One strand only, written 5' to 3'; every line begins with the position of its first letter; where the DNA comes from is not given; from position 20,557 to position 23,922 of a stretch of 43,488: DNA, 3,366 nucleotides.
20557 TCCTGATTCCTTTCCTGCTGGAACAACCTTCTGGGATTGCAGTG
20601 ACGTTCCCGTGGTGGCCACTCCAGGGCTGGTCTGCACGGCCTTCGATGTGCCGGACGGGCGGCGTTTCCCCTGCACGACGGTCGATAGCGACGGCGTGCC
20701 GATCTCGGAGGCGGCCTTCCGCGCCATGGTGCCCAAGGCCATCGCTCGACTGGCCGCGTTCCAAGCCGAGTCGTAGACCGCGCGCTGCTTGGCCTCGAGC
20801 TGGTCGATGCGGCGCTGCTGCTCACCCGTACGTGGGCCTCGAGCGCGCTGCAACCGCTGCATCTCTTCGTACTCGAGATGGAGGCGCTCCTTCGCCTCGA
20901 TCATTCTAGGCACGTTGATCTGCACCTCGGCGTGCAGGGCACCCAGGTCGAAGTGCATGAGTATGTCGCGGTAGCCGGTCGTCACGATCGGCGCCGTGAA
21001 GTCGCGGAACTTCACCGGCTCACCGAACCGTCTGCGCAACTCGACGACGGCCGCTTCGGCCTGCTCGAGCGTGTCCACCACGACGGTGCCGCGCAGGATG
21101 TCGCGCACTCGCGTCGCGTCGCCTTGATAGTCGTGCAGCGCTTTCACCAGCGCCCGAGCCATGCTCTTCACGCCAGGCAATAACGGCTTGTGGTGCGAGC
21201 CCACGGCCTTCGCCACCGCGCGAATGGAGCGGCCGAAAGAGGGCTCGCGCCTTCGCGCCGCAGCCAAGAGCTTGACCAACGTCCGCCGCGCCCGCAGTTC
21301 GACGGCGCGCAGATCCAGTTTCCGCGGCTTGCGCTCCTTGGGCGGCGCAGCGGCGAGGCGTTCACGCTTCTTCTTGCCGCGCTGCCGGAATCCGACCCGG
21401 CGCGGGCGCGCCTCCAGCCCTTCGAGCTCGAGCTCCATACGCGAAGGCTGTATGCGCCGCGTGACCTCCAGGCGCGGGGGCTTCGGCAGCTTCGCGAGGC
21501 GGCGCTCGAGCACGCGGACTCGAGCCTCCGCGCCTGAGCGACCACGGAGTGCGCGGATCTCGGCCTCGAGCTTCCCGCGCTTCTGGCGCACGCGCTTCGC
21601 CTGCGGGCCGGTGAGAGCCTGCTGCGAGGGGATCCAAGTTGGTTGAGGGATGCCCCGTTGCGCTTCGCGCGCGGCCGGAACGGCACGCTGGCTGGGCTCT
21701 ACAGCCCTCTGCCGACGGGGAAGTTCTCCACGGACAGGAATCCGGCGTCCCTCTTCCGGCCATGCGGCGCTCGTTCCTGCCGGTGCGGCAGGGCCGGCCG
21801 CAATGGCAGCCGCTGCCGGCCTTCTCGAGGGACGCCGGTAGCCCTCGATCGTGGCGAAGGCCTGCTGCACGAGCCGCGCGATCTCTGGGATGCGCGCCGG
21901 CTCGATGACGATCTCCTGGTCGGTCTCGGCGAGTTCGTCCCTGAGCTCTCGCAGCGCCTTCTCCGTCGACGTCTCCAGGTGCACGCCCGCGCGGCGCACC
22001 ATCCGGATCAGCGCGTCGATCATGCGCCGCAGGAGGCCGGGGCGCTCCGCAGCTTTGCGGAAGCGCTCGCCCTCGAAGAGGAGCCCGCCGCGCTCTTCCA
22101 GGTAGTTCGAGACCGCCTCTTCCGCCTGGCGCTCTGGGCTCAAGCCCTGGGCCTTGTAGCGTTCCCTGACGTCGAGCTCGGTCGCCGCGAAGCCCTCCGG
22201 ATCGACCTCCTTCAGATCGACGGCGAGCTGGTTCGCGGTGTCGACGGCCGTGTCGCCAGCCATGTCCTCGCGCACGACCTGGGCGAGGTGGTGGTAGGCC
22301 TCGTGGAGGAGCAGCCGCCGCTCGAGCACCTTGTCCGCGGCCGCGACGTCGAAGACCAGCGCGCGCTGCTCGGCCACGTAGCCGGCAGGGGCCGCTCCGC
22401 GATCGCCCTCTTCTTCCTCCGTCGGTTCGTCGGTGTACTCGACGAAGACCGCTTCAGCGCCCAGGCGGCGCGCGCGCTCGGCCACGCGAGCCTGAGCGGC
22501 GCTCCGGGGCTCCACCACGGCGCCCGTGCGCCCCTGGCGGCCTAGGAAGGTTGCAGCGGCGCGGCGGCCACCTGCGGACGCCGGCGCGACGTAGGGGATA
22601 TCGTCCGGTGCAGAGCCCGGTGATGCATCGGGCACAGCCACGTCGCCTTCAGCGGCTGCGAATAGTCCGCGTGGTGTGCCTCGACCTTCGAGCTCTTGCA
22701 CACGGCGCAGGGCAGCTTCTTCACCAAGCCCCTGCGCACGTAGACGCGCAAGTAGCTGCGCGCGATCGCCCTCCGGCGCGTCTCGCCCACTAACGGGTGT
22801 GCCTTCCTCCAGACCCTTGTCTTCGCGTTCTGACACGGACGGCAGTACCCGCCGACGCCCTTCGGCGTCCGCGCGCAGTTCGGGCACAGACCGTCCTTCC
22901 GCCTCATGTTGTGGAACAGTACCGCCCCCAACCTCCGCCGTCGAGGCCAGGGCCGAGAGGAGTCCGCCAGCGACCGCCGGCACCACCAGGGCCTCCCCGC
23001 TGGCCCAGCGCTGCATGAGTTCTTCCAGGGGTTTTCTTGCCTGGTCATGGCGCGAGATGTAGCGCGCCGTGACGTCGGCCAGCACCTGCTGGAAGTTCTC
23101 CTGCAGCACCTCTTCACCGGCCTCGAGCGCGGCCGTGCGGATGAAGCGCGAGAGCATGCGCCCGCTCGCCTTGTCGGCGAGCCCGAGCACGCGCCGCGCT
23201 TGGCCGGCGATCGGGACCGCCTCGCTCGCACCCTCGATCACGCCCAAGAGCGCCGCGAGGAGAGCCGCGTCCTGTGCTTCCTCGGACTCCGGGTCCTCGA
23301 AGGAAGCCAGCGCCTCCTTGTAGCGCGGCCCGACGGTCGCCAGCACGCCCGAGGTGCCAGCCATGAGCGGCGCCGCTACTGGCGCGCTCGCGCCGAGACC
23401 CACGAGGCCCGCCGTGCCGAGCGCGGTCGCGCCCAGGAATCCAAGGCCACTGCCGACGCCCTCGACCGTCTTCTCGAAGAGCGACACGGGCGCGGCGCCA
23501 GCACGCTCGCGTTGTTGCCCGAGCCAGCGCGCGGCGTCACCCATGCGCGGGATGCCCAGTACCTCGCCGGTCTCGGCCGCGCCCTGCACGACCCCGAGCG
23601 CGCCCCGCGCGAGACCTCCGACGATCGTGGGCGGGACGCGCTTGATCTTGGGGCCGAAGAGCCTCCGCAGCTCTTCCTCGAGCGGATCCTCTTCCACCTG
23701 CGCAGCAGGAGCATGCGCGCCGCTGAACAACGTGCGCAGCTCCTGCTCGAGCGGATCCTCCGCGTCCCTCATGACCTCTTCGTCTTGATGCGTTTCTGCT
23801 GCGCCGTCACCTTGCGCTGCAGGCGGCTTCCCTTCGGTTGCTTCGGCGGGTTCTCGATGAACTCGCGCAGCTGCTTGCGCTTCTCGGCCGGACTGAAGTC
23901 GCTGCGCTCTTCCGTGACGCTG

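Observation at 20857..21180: RelA/SpoT-like (alarmone-synthetase-fold) segment embedded in the putative ejected protein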

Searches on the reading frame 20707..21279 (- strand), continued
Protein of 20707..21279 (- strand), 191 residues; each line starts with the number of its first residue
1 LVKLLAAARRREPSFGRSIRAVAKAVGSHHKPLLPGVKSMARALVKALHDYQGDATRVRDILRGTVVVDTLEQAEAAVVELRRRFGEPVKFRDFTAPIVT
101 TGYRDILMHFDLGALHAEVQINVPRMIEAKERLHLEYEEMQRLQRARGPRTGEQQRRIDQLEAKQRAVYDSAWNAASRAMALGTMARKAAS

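Call 55: find_encoding_contigs(protein=P0152, flank=6000, max_places=2)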
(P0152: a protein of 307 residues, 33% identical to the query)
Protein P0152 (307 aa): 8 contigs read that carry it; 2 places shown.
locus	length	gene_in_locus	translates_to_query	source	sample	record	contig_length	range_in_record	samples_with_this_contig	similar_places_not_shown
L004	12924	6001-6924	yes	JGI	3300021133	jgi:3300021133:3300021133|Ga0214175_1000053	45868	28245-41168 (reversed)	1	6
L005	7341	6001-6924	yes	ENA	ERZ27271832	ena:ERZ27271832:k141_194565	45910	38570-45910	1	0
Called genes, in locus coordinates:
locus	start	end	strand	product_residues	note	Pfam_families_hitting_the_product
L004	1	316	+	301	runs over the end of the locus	PF03796:DnaB_C, PF06745:ATPase, PF13481:AAA_25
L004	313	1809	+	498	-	PF00145:DNA_methylase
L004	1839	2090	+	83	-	-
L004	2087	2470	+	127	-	PF05772:NinB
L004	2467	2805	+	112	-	PF16786:RecA_dep_nuc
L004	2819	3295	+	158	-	PF16677:GP3_package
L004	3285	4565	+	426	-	PF05127:NAT10_TcmA_helicase (weak), PF03237:Terminase_6N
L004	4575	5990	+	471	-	PF06381:Phage_portal_3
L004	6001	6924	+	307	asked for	-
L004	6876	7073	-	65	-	-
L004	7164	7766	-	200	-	-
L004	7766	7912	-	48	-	-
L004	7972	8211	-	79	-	-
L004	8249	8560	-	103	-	-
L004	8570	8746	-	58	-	-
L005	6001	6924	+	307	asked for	-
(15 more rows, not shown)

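Call 56: find_encoding_contigs(protein=P0163, flank=6000, max_places=2)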
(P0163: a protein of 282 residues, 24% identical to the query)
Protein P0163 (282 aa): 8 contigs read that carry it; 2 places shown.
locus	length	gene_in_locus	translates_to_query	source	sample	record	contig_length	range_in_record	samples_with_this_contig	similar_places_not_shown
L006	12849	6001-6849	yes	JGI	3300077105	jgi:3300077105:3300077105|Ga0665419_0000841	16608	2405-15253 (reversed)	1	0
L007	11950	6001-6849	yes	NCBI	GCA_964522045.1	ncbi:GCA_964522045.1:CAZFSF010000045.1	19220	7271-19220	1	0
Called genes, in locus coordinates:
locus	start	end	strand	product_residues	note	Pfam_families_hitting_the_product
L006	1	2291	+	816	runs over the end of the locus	PF17764:PriA_3primeBD, PF00270:DEAD, PF04851:ResIII, PF18319:Zn_ribbon_PriA, PF00271:Helicase_C (weak), PF18074:PriA_C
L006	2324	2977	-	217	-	PF09719:C_GCAxxG_C_C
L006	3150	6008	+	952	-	PF02730:AFOR_N, PF01314:AFOR_C, PF00465:Fe-ADH, PF13685:Fe-ADH_2, PF25137:ADH_Fe_C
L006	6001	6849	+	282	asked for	-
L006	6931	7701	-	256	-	PF00702:Hydrolase, PF13419:HAD_2, PF13242:Hydrolase_like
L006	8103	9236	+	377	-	PF00109:ketoacyl-synt, PF02801:Ketoacyl-synt_C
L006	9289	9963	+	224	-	PF00109:ketoacyl-synt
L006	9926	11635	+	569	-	PF00501:AMP-binding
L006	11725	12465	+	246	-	PF01936:NYN, PF12872:OST-HTH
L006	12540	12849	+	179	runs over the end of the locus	-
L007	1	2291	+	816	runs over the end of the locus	PF17764:PriA_3primeBD, PF00270:DEAD, PF04851:ResIII, PF18319:Zn_ribbon_PriA, PF00271:Helicase_C (weak), PF18074:PriA_C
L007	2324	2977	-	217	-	PF09719:C_GCAxxG_C_C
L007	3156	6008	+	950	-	PF02730:AFOR_N, PF01314:AFOR_C, PF00465:Fe-ADH, PF13685:Fe-ADH_2, PF25137:ADH_Fe_C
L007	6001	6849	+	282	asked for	-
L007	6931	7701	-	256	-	PF00702:Hydrolase, PF13419:HAD_2, PF13242:Hydrolase_like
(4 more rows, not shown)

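Call 96: search_protein_families(library=pfam, proteins=[P0152, P0003, P0006, P0002, P0009], max_evalue=0.001)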
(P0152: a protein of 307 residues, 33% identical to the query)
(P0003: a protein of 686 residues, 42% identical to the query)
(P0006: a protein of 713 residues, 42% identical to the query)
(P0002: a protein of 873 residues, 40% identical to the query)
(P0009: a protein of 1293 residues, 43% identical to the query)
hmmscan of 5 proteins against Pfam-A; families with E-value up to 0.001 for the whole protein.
P0152 (307 aa): 0 families

P0003 (686 aa): 0 families

P0006 (713 aa): 0 families

P0002 (873 aa): 1 family
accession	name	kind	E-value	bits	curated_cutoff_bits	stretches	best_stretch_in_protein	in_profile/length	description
PF18763.7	ddrB-ParB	-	1e-33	116.5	27.6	1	424-546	2-120/121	ddrB-like ParB superfamily domain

P0009 (1293 aa): 0 families

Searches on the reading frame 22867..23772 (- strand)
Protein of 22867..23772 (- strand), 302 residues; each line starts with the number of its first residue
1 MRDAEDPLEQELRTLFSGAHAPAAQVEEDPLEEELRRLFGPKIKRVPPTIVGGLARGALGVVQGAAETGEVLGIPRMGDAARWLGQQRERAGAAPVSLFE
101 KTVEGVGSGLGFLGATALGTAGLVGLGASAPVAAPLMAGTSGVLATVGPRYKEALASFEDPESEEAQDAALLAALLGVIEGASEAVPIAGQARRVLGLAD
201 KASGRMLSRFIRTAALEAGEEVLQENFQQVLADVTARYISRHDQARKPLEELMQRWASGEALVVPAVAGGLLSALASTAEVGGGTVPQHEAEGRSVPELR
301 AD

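Call 8: search_protein_families(library=pfam, proteins=[window:22867-23772:-], max_evalue=10)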
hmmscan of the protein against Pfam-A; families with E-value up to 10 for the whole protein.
seq(302 aa): 2 families
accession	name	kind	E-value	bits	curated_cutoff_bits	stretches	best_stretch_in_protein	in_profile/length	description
PF08681.18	TacA1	-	0.058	13.8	21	1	190-231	8-49/80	Antitoxin TacA 1-like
PF18844.6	baeRF_family2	-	1.2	9.7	26.9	1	180-245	73-138/149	Bacterial archaeo-eukaryotic release factor family 2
